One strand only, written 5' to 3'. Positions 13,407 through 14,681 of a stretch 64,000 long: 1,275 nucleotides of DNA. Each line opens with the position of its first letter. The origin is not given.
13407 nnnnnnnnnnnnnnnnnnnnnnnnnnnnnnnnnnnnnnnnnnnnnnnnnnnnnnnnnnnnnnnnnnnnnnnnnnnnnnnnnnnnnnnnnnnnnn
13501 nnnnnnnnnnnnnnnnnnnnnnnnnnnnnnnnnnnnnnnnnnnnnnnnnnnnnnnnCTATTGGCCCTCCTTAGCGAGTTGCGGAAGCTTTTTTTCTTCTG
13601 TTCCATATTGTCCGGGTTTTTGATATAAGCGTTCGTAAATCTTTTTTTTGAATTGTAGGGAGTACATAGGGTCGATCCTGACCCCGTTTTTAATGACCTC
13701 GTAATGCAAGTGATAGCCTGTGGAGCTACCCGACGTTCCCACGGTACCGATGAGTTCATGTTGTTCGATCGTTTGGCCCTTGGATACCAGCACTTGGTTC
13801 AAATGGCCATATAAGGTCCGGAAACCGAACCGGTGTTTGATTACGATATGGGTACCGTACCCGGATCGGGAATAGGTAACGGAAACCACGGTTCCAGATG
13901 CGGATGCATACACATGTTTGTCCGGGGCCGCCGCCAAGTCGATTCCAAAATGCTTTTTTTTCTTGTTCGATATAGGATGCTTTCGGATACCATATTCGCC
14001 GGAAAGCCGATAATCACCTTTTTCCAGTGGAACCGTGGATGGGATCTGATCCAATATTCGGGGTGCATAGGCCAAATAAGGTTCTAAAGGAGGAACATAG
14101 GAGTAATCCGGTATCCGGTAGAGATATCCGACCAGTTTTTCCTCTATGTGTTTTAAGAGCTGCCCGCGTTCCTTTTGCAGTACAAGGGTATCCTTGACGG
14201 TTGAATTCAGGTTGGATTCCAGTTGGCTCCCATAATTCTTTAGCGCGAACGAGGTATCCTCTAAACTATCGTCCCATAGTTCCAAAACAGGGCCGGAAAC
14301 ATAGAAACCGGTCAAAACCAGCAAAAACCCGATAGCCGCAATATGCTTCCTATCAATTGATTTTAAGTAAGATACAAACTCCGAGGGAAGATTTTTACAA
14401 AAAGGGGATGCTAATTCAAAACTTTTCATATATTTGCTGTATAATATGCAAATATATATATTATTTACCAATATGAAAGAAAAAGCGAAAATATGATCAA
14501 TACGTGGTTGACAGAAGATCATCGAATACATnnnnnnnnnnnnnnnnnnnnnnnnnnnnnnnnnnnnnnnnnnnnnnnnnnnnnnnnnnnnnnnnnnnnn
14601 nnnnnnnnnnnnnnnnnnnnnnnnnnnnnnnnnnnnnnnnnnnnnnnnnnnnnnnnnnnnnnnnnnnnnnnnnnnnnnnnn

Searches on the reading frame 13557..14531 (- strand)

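Call 23: search_protein_families(library=pfam, proteins=[window:13557-14531:-], max_evalue=0.001)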
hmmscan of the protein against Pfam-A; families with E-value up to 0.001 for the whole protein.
window:13557-14531:- (324 aa): 1 family
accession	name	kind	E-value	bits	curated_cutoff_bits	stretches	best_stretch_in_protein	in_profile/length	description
PF01551.29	Peptidase_M23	-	2.7e-29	101.6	28.7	1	193-288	2-96/96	Peptidase family M23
